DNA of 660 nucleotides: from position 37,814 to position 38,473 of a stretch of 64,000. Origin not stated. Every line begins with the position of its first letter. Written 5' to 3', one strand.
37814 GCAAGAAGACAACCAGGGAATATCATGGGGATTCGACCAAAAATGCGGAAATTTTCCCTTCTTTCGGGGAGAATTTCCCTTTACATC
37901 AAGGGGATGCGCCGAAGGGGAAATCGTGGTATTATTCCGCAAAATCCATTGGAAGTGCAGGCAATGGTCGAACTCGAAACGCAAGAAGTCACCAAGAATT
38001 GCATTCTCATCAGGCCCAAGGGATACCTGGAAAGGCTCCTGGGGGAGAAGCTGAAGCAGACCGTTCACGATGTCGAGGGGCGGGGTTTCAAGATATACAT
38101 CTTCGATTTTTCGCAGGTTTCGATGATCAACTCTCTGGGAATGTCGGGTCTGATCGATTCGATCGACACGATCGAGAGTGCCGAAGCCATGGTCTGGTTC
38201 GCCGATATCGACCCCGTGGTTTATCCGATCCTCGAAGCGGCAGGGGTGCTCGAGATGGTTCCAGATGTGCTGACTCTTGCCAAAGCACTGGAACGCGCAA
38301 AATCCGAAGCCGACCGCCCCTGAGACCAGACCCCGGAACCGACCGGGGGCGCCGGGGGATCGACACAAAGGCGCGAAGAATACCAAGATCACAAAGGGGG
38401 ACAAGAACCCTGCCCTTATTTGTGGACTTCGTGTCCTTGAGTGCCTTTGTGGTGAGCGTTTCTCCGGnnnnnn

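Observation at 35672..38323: Divergent PAS-GAF-PP2C / STAS pair with palindromic operator but no partner-switching kinase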

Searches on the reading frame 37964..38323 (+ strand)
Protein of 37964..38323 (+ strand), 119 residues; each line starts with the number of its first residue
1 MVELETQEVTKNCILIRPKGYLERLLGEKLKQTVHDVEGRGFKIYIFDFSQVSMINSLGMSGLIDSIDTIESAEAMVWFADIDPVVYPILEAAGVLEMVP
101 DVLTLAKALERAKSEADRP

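Call 5: search_protein_families(library=pfam, proteins=[window:37964-38323:+], max_evalue=0.01)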
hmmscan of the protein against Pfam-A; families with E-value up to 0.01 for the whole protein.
window:37964-38323:+ (119 aa): 1 family
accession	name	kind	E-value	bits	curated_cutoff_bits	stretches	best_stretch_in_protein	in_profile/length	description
PF01740.26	STAS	-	1e-07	32.1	22.6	1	9-107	6-105/106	STAS domain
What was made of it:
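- Checked: The STAS gene is 37964-38323 (plus strand), 119 aa. Pfam STAS scores 32.1 bits against a cut-off of 22.6 (call 5).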

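Call 9: find_encoding_contigs(protein=window:37964-38323:+, flank=10000, max_places=10)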
Protein window:37964-38323:+ (119 aa): no gene with exactly this product is on record in the collection.

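Call 17: search_protein_families(library=ncbifam, proteins=[window:37964-38323:+], max_evalue=0.01)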
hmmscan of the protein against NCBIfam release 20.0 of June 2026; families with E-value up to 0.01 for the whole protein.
window:37964-38323:+ (119 aa): 2 families
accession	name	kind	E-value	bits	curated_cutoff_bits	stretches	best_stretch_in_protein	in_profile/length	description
TIGR02886.1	spore_II_AA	equivalog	3.3e-06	27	114.75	1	8-108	4-105/106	anti-sigma F factor antagonist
TIGR00377.1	ant_ant_sig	superfamily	0.00043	20.1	53.45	1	8-102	8-103/108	anti-sigma factor antagonist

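Call 18: find_homologous_proteins(query=window:37964-38323:+, max_evalue=0.001)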
Query window:37964-38323:+ (119 aa): 1 proteins with E <= 0.001 among 14 candidates.
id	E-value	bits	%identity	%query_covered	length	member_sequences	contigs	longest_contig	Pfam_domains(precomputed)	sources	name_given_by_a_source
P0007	8.7e-70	250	100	100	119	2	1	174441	PF01740.27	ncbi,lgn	-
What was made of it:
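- Tried and rejected: It found only the query itself (call 18).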

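Call 20: find_encoding_contigs(protein=P0007, flank=10000, max_places=4)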
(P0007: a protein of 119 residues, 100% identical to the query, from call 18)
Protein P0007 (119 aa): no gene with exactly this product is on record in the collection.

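Call 31: search_solved_structures(query=window:37964-38323:+, max_evalue=1, show_alignments=3)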
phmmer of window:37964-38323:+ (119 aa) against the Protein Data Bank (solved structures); distinct sequences matched with E-value up to 1: 7.
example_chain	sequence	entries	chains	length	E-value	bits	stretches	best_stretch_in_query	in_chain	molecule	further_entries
1th8_B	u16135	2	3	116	0.00064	23.2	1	8-99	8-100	Anti-sigma F factor antagonist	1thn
1tid_B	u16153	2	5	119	0.0018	21.7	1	8-99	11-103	Anti-sigma F factor antagonist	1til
3kd3_A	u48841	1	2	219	0.19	15.2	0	10-49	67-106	Phosphoserine phosphohydrolase-like protein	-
6jhk_A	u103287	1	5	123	0.39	14.2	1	33-115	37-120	RsbS negative regulator of sigma-B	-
1h4y_A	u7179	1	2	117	0.43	14.1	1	6-112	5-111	ANTI-SIGMA F FACTOR ANTAGONIST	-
1auz_A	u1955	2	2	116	0.53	13.8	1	9-99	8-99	SPOIIAA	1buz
6ner_A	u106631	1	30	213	0.87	13.1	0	55-114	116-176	BMC-H tandem fusion protein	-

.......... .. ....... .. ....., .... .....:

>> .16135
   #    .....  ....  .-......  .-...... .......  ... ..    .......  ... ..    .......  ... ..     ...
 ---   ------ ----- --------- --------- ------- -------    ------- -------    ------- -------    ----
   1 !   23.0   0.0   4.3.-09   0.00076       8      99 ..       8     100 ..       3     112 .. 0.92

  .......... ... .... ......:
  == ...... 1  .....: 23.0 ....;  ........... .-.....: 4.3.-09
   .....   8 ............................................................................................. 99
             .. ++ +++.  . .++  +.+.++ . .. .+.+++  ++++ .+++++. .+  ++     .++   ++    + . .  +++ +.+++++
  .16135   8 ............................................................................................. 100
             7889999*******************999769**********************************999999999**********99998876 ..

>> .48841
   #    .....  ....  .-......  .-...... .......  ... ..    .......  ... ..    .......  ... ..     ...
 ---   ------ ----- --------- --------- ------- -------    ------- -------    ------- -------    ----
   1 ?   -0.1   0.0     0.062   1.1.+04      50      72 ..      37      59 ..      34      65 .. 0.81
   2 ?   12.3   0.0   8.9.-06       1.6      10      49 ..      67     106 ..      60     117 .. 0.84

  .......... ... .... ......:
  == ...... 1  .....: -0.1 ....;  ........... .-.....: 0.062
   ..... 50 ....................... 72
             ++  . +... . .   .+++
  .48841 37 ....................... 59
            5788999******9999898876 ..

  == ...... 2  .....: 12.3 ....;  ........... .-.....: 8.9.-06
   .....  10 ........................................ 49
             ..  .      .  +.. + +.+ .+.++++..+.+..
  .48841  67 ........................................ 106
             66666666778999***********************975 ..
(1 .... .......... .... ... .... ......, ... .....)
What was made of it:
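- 37964..38323 (+): Single-domain STAS protein (119 aa) of SpoIIAA/RsbV type. Ser57 is invariant within an INSLG motif at the N-terminus of helix 2. Pfam (call 5). phmmer alignment to SpoIIAA places Ser57 on the phosphoserine (call 31).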

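Call 33: search_protein_representatives(protein=window:37964-38323:+)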
Query: 119 residues. Proteins with E-value up to 0.001 (for the whole library): 77; up to 1e-10: 8; up to 1e-30: 0. The best 77 are listed.
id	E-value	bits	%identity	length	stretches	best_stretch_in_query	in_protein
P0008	1.1e-28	115.8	50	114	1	2-114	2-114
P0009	2.1e-23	98.9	41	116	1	2-115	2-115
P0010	7.9e-19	84.1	37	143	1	1-109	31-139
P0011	3.4e-18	82.1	41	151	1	2-111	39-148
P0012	4.8e-14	68.7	38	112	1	9-105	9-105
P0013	8.6e-12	61.5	27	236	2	4-93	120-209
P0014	2.4e-11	60.1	32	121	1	3-110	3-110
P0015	2.6e-11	59.9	27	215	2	7-85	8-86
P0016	2.9e-10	56.6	26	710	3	20-100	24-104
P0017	4.7e-10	55.9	33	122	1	3-110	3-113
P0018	1.5e-09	54.3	29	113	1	7-105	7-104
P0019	2.2e-09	53.7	37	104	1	4-97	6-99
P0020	5.0e-09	52.6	36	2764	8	68-92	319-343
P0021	7.4e-08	48.8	34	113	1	11-105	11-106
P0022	1.1e-07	48.2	30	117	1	4-110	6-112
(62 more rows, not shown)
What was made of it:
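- Tried and rejected: The exhaustive HMMER search was needed (call 33).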

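Call 35: find_homologous_proteins(query=A2, max_evalue=0.00001)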
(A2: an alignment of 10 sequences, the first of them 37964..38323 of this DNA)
Query A2 (10 sequences) (119 aa, profile of the alignment): 13 proteins with E <= 0.00001 among 3880 candidates.
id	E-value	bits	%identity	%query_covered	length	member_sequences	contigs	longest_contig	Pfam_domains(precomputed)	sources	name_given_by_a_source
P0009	1.8e-42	162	44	97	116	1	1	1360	PF01740.27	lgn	-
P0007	9.3e-41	156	100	100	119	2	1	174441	PF01740.27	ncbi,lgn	-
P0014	5.7e-38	147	33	91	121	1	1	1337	PF01740.27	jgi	-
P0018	1.8e-37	146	31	76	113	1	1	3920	PF01740.27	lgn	-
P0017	2.9e-36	142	31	92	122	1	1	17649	-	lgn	-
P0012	2.7e-35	139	38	82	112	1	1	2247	PF01740.27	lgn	-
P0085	1.6e-31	126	34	91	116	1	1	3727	-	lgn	-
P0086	6.6e-30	121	31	91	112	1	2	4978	PF01740.27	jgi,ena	-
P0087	8.7e-30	121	33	91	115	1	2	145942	-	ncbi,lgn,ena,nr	ncbi:MAG: hypothetical protein GX442_05545 [Candidatus Riflebacteria bacterium]|nr:hypothetical prot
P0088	4.8e-29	118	31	85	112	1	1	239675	PF01740.27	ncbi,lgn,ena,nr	ncbi:MAG: STAS domain-containing protein [Candidatus Riflebacteria bacterium]|nr:STAS domain-contain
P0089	7.6e-28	115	31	87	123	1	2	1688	-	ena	-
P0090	1.1e-13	69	30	73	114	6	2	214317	PF01740.27,PF13466.13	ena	-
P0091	2.6e-12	65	40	45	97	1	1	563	-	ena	-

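Call 36: find_encoding_contigs(protein=P0087, flank=10000, max_places=2)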
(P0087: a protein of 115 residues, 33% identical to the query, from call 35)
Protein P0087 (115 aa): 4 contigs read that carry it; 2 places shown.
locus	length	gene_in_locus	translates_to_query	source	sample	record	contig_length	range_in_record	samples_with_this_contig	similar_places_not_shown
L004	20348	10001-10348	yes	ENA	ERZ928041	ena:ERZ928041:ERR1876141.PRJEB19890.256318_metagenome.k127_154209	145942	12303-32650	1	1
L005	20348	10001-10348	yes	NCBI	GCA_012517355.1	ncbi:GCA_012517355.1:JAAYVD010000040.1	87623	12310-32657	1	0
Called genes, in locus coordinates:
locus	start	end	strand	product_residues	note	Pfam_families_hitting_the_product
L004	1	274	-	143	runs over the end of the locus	-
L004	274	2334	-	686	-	-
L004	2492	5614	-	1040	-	PF07228:SpoIIE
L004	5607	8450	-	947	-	PF00672:HAMP (weak)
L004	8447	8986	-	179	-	-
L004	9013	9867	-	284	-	-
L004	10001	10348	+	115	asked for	-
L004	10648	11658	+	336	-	-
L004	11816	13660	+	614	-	PF08439:Peptidase_M3_N, PF01432:Peptidase_M3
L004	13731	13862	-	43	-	-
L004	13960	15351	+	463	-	PF02743:dCache_1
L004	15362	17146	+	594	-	PF16989:T6SS_VasJ (weak), PF07719:TPR_2 (faint), PF13174:TPR_6 (faint), PF13432:TPR_16 (weak), PF14559:TPR_19 (weak), PF13371:TPR_9 (weak), PF14559:TPR_19 (weak), PF13432:TPR_16, +9 more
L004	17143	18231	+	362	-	PF00515:TPR_1 (faint), PF07719:TPR_2 (faint), PF10952:DUF2753 (faint), PF13424:TPR_12 (faint), PF13428:TPR_14 (faint), PF13432:TPR_16 (faint), PF13414:TPR_11 (faint)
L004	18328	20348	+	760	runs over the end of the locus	PF05226:CHASE2, PF01590:GAF, PF13185:GAF_2, PF13492:GAF_3, PF00990:GGDEF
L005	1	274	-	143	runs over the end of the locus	-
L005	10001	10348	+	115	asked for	-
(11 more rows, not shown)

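Call 37: find_encoding_contigs(protein=P0088, flank=10000, max_places=2)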
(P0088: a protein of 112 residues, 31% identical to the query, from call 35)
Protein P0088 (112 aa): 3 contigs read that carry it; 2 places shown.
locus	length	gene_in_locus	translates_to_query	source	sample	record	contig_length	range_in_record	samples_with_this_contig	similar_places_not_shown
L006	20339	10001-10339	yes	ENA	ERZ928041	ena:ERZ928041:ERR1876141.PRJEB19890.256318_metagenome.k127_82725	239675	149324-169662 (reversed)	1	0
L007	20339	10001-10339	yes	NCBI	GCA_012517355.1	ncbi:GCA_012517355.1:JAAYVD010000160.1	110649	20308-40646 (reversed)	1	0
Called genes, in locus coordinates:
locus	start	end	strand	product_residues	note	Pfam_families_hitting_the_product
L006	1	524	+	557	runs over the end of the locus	PF03063:Prismane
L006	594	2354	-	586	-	PF02310:B12-binding (weak), PF04055:Radical_SAM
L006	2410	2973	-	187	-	PF02659:Mntp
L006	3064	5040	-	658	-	PF01590:GAF, PF13185:GAF_2 (weak), PF13492:GAF_3, PF01966:HD (faint), PF13487:HD_5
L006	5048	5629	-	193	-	PF01243:PNPOx_N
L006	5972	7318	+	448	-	PF03415:Peptidase_C11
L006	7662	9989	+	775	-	-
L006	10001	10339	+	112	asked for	PF01740:STAS (weak)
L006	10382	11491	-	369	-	PF00036:EF-hand_1 (faint), PF13202:EF-hand_5 (faint), PF13405:EF-hand_6 (faint), PF13499:EF-hand_7 (weak)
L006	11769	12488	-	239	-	-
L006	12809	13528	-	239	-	PF08238:Sel1 (weak)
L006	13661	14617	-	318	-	-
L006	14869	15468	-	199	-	-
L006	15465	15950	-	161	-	-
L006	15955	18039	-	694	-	-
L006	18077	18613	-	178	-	-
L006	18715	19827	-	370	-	PF04773:FecR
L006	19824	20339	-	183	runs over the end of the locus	PF07638:Sigma70_ECF (weak), PF04542:Sigma70_r2, PF08281:Sigma70_r4_2, PF04545:Sigma70_r4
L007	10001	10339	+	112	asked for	PF01740:STAS (weak)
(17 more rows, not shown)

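Call 38: find_encoding_contigs(protein=P0017, flank=10000, max_places=2)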
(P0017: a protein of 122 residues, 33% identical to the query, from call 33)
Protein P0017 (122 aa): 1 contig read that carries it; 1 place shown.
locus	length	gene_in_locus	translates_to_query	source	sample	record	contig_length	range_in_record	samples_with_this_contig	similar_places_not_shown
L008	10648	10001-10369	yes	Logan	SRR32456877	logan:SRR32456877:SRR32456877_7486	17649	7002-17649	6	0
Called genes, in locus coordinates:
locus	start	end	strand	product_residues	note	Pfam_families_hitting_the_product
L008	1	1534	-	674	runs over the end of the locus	-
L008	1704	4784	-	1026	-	PF07228:SpoIIE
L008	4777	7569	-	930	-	-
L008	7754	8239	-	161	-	-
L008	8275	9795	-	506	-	-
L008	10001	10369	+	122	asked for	-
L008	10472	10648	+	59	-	?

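Call 42: search_protein_families(library=pfam, proteins=[L004:9013-9867:-, L004:8447-8986:-, L004:274-2334:-, L004:10648-11658:+, L008:8275-9795:-, L008:7754-8239:-, L006:7662-9989:+, L004:5607-8450:-, L008:4777-7569:-], max_evalue=1)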
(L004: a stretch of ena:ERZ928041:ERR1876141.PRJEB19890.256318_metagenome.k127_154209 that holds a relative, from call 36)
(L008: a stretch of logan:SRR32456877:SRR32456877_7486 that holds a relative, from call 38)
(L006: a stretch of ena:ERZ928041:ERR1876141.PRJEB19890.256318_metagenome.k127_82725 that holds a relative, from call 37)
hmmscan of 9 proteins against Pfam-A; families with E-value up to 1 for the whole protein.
L004:9013-9867:- (284 aa): 0 families

L004:8447-8986:- (179 aa): 2 families
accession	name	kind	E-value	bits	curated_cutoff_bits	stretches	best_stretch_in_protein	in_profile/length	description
PF19907.4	DUF6380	-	0.022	15.1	27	1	61-75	23-37/46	Family of unknown function (DUF6380)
PF00441.29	Acyl-CoA_dh_1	-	0.39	11.3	22.4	1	51-99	18-67/150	Acyl-CoA dehydrogenase, C-terminal domain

L004:274-2334:- (686 aa): 1 family
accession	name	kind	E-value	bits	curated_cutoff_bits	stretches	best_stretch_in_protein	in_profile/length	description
PF16423.10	COE1_HLH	-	0.23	11.7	27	1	493-517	13-36/44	Transcription factor COE1 helix-loop-helix domain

L004:10648-11658:+ (336 aa): 1 family
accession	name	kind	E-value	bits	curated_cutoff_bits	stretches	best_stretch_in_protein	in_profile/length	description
PF05137.18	PilN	-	0.00033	21.1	22.8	1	264-317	15-63/78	Fimbrial assembly protein (PilN)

L008:8275-9795:- (506 aa): 1 family
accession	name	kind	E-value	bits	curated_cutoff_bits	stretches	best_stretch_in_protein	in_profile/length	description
PF01390.26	SEA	-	0.038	14.6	26.4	1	168-230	19-76/106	SEA domain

L008:7754-8239:- (161 aa): 2 families
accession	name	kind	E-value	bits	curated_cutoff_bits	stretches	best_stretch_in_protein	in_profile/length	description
PF23848.1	DUF7212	-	0.13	12.7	27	1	34-73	4-43/61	Family of unknown function (DUF7212)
PF00171.27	Aldedh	-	0.15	11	23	1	38-102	49-115/461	Aldehyde dehydrogenase family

L006:7662-9989:+ (775 aa): 4 families
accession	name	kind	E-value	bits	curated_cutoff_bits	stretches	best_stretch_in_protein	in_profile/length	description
PF13646.12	HEAT_2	-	1.6e-10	41.6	27.7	2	180-259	1-81/88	HEAT repeats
PF02985.28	HEAT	-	4.8e-06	26.8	23.5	1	213-238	4-29/31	HEAT repeat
PF13513.12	HEAT_EZ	-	5.5e-06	27.2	27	0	179-201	29-51/55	HEAT-like repeat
PF18312.6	ScsC_N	-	0.0094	16.1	25.8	1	443-460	16-33/34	Copper resistance protein ScsC N-terminal domain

L004:5607-8450:- (947 aa): 1 family
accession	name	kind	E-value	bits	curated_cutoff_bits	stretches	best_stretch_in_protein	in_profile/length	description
PF00672.30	HAMP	-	8.5e-08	32.8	25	1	664-715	2-53/53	HAMP domain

L008:4777-7569:- (930 aa): 1 family
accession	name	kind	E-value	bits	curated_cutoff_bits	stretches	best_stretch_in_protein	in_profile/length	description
PF11255.13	DUF3054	-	0.11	13.3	25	1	281-339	49-104/110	Protein of unknown function (DUF3054)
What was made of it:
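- One paralogous STAS gene sits 12 bp downstream of a HEAT-repeat protein gene (calls 37, 42).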

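Call 58: find_encoding_contigs(protein=P0011, flank=10000, max_places=2)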
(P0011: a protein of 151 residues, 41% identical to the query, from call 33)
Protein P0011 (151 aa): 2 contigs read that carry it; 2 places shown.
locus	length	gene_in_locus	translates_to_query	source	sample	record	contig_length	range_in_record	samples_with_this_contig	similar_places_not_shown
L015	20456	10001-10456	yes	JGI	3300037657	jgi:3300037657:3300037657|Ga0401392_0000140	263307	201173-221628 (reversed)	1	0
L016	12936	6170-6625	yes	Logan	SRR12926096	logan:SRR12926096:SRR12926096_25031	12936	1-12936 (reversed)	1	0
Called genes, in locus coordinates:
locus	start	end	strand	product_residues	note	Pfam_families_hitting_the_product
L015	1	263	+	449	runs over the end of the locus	PF13490:zf-HC2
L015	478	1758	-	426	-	-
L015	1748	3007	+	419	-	PF01433:Peptidase_M1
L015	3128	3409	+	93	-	-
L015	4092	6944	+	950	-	PF00672:HAMP (weak), PF07228:SpoIIE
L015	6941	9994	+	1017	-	PF07228:SpoIIE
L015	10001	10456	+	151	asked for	PF01740:STAS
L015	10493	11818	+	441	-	PF00365:PFK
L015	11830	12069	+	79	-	-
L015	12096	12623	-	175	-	PF01814:Hemerythrin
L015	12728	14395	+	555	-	PF04055:Radical_SAM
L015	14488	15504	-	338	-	-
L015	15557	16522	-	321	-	PF08239:SH3_3, PF01551:Peptidase_M23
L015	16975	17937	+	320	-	PF03412:Peptidase_C39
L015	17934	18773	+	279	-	PF13428:TPR_14 (faint), PF23914:TPR_CcmH_CycH (faint), PF00515:TPR_1 (faint), PF07719:TPR_2 (faint), PF13174:TPR_6 (faint), PF13181:TPR_8 (faint), PF13432:TPR_16 (weak), PF13414:TPR_11 (weak), +4 more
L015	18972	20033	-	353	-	-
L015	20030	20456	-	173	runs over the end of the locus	PF04542:Sigma70_r2, PF08281:Sigma70_r4_2, PF04545:Sigma70_r4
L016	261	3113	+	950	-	PF00672:HAMP (weak), PF07228:SpoIIE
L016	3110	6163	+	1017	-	PF07228:SpoIIE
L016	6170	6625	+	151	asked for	PF01740:STAS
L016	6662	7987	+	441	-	PF00365:PFK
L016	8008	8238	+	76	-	-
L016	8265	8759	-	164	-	PF01814:Hemerythrin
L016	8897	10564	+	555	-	PF04055:Radical_SAM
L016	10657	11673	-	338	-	-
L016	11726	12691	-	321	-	PF08239:SH3_3, PF01551:Peptidase_M23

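Call 59: find_encoding_contigs(protein=P0090, flank=10000, max_places=2)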
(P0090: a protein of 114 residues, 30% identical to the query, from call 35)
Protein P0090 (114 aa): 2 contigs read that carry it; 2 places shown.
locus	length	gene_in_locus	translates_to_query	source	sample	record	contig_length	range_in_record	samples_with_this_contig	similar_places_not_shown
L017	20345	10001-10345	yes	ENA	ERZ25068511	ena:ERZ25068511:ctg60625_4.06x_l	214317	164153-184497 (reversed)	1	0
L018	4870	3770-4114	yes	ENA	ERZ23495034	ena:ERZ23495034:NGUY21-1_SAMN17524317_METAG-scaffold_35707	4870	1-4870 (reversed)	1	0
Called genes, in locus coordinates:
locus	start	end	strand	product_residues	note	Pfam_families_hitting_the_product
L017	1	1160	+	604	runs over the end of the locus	-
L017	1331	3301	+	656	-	PF00089:Trypsin (weak), PF13365:Trypsin_2, PF13174:TPR_6 (faint), PF00515:TPR_1 (weak), PF07719:TPR_2 (weak), PF13414:TPR_11 (weak), PF13371:TPR_9 (weak), PF13414:TPR_11 (weak), +6 more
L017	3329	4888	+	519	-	PF02776:TPP_enzyme_N, PF00205:TPP_enzyme_M, PF02775:TPP_enzyme_C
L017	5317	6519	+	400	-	PF00365:PFK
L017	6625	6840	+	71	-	PF04255:DUF433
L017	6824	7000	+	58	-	-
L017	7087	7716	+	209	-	PF01022:HTH_5, PF01047:MarR (weak), PF12802:MarR_2 (weak), PF12840:HTH_20, PF13412:HTH_24, PF08279:HTH_11 (weak), PF13814:Replic_Relax (faint)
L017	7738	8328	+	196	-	PF13187:Fer4_9 (faint), PF25160:LdpA_Fe-S-bd (faint), PF00037:Fer4 (weak), PF12797:Fer4_2 (faint), PF12837:Fer4_6 (faint), PF12838:Fer4_7, PF14697:Fer4_21, PF12838:Fer4_7 (weak), +2 more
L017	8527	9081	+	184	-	-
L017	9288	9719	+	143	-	PF13581:HATPase_c_2, PF02518:HATPase_c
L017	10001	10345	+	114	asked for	PF01740:STAS, PF13466:STAS_2 (weak)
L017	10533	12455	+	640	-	PF01590:GAF, PF13185:GAF_2 (weak), PF13492:GAF_3, PF07228:SpoIIE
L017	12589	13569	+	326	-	PF01882:DUF58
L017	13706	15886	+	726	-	PF07584:BatA, PF00092:VWA, PF13519:VWA_2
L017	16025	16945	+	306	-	PF05721:PhyH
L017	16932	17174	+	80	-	-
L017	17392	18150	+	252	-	PF01138:RNase_PH, PF03725:RNase_PH_C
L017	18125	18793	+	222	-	PF01725:Ham1p_like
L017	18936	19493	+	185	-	PF08207:EFP_N, PF01132:EFP, PF09285:Elong-fact-P_C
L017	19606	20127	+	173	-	PF00364:Biotin_lipoyl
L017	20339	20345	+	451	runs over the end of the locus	PF00289:Biotin_carb_N, PF02786:CPSase_L_D2, PF07478:Dala_Dala_lig_C, PF08443:RimK (weak), PF02222:ATP-grasp, PF02785:Biotin_carb_C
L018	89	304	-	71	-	-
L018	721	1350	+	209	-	PF01022:HTH_5, PF01047:MarR (weak), PF12802:MarR_2 (weak), PF12840:HTH_20, PF13412:HTH_24, PF08279:HTH_11 (weak), PF13814:Replic_Relax (faint)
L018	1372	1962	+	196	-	PF13187:Fer4_9 (faint), PF25160:LdpA_Fe-S-bd (faint), PF00037:Fer4 (weak), PF12797:Fer4_2 (faint), PF12837:Fer4_6 (faint), PF12838:Fer4_7, PF14697:Fer4_21, PF12838:Fer4_7 (weak), +2 more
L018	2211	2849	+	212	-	-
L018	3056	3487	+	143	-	PF13581:HATPase_c_2, PF02518:HATPase_c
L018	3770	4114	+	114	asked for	PF01740:STAS, PF13466:STAS_2 (weak)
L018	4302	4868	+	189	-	?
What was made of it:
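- On Canonical single-locus partner-switching operon (kinase + antagonist + phosphatase +/- sigma): Present only in outgroup L017 (call 59).
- The nearest outgroup STAS (P0090) sits in a canonical HATPase_c_2 kinase > STAS > GAF-SpoIIE cluster (call 59). The outgroup locus does have one (call 59).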
